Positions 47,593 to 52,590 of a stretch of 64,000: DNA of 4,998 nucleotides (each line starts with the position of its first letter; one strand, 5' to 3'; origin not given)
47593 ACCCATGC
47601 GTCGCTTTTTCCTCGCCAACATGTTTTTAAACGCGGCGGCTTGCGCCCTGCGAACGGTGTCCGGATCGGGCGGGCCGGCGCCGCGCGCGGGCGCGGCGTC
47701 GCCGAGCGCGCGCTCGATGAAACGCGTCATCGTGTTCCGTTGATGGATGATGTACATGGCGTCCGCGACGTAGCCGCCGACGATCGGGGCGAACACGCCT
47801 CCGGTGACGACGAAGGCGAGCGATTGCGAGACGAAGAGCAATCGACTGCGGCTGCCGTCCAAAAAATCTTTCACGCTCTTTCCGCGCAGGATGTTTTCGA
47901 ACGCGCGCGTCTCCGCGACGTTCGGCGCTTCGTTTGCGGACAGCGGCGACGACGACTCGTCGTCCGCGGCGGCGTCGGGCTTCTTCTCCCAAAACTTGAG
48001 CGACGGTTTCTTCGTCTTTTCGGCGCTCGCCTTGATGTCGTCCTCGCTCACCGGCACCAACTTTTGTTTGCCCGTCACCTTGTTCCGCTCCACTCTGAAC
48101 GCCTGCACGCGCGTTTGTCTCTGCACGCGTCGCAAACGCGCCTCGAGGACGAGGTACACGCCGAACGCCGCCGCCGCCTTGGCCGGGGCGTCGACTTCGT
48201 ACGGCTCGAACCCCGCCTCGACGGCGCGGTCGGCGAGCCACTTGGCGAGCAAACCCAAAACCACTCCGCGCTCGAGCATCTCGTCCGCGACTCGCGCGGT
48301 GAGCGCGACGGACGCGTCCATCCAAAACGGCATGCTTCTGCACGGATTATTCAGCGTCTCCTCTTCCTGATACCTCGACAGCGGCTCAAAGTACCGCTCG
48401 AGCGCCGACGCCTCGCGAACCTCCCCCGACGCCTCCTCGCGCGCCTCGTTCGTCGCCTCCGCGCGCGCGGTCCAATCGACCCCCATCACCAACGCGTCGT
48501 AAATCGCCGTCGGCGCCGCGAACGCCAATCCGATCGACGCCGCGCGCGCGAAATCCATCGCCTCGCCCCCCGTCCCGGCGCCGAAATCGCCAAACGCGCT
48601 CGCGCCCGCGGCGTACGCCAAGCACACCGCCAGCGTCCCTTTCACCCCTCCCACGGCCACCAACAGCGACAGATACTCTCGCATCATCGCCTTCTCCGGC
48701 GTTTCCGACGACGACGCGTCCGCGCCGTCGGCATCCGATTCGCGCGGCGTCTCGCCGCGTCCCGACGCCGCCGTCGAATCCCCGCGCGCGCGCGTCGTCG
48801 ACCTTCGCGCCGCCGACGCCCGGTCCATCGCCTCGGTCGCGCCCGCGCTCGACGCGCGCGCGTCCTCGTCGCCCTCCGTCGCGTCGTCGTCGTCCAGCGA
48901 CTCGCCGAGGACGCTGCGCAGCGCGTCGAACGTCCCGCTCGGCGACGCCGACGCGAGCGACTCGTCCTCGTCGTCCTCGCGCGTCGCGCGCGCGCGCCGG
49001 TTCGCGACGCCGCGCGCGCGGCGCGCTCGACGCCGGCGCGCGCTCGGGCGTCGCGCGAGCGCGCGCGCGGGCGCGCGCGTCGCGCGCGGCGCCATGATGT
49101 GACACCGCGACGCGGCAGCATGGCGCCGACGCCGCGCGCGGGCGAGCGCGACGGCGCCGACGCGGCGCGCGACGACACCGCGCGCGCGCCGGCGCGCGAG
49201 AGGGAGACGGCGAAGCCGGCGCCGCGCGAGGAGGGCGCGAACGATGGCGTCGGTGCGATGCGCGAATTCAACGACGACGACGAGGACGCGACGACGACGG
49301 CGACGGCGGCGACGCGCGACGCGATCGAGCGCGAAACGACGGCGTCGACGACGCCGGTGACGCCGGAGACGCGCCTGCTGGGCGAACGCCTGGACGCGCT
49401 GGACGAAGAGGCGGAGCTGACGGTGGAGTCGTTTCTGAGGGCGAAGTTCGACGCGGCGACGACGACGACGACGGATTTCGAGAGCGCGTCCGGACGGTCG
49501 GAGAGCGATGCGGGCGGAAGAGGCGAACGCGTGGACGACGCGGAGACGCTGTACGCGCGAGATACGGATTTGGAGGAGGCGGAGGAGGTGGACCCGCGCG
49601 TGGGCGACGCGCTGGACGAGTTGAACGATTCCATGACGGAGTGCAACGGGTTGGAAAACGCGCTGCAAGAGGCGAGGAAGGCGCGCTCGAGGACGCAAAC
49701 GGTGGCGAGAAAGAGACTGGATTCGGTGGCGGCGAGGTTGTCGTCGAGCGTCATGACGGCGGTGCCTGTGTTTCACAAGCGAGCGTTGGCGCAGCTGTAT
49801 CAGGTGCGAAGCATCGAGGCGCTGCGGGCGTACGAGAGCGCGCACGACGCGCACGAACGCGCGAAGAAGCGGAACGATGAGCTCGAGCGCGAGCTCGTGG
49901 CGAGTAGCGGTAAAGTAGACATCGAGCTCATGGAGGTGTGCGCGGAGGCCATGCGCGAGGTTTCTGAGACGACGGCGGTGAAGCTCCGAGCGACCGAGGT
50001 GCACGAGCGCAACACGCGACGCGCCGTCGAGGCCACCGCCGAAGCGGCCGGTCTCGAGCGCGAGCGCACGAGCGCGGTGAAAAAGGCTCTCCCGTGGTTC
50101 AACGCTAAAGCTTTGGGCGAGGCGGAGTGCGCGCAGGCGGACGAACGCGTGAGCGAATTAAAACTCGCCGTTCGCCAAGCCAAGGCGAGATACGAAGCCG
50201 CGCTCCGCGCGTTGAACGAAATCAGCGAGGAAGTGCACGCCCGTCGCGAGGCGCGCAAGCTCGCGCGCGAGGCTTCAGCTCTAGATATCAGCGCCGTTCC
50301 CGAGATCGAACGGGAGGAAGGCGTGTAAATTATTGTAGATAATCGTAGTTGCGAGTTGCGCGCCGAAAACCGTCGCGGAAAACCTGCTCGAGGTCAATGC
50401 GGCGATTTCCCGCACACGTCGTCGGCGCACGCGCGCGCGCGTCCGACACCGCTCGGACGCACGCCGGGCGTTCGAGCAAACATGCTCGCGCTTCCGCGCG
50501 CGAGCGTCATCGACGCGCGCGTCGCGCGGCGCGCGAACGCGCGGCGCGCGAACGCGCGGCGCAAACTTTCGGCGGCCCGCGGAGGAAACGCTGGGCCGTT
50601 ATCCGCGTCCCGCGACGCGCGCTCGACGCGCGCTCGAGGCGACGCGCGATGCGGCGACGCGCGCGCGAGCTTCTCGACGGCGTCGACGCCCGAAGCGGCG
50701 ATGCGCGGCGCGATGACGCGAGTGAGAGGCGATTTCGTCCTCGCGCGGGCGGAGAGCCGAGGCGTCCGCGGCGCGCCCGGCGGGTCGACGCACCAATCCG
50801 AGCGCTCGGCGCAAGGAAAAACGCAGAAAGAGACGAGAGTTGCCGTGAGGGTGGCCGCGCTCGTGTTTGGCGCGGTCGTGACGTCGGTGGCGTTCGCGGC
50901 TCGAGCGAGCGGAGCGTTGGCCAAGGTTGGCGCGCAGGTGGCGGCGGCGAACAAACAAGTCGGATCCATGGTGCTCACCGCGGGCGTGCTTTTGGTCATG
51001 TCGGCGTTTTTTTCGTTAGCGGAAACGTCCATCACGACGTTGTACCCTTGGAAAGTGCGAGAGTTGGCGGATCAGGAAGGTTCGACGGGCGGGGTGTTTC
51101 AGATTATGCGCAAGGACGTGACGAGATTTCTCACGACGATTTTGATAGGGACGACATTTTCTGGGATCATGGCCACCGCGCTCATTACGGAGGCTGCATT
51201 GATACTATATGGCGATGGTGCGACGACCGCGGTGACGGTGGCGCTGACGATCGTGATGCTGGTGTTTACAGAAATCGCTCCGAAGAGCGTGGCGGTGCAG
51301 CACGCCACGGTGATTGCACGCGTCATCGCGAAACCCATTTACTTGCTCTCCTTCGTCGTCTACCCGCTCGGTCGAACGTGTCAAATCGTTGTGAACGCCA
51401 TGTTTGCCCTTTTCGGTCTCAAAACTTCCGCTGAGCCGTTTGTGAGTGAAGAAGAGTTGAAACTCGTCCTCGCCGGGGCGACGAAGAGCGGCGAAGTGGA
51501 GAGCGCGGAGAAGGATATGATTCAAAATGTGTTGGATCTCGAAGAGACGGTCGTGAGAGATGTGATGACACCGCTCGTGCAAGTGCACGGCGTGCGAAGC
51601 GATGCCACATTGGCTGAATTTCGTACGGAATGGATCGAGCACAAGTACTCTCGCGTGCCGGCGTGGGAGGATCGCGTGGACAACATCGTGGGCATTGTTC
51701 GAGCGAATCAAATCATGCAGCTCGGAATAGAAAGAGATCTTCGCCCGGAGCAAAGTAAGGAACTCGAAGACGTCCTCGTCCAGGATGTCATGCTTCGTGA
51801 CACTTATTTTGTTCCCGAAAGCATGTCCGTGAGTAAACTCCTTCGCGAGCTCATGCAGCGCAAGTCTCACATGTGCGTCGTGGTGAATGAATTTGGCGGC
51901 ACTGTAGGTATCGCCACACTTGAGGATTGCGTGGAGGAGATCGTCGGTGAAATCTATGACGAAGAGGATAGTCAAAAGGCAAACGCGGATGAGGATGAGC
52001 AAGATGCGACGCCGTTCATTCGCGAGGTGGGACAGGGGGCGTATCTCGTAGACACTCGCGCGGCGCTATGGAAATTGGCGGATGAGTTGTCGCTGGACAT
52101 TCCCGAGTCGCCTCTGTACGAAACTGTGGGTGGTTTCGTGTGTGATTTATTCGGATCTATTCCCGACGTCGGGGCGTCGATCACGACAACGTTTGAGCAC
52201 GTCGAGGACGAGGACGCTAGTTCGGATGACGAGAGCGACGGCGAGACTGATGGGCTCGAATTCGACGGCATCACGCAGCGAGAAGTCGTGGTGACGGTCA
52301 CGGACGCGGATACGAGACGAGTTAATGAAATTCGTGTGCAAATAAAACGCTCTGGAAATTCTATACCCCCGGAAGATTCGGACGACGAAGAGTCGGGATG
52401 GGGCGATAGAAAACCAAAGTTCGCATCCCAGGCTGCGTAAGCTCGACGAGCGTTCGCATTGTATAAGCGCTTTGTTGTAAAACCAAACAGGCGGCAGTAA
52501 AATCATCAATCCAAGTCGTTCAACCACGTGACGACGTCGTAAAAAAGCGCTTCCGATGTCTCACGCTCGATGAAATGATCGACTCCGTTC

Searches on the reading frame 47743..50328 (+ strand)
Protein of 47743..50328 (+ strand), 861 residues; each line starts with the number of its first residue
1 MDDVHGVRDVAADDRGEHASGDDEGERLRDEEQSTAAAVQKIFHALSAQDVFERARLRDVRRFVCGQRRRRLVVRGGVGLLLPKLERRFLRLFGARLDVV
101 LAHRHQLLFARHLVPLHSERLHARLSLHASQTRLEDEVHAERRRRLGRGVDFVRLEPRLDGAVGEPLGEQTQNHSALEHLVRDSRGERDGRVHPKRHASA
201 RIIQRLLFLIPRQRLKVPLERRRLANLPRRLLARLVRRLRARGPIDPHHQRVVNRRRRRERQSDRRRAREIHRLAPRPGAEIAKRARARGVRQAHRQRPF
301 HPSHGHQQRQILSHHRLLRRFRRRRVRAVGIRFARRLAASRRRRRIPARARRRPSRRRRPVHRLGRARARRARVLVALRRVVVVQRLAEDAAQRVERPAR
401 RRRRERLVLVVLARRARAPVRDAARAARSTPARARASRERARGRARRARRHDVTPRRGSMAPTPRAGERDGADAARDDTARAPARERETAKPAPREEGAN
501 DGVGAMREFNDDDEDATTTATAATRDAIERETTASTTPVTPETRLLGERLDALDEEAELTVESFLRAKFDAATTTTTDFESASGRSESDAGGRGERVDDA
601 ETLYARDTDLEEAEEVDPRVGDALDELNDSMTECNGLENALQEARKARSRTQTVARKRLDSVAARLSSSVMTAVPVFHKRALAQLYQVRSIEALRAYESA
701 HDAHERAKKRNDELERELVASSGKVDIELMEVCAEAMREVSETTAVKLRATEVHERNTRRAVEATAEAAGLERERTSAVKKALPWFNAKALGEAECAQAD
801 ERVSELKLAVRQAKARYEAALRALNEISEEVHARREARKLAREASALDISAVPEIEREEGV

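Call 55: search_protein_families(library=pfam, proteins=[window:47743-50328:+], max_evalue=0.001)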
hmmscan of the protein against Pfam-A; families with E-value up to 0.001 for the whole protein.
window:47743-50328:+ (861 aa): 1 family
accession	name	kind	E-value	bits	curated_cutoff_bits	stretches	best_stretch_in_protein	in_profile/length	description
PF05276.19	SH3BP5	-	3.8e-45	154.9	25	1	614-841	1-229/231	SH3 domain-binding protein 5 (SH3BP5)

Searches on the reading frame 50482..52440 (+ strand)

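Call 55: search_protein_families(library=pfam, proteins=[window:50482-52440:+], max_evalue=0.001)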
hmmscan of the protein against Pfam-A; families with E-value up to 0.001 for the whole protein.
window:50482-52440:+ (652 aa): 3 families
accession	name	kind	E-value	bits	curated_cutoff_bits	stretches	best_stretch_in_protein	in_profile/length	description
PF01595.25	CNNM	-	3.9e-38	131.4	28.4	1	169-343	5-181/181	Cyclin M transmembrane N-terminal domain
PF03471.22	CorC_HlyC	-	2.9e-15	56.5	27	1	515-621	2-79/81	Transporter associated domain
PF00571.33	CBS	-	1.9e-14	54.1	24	1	433-488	1-56/57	CBS domain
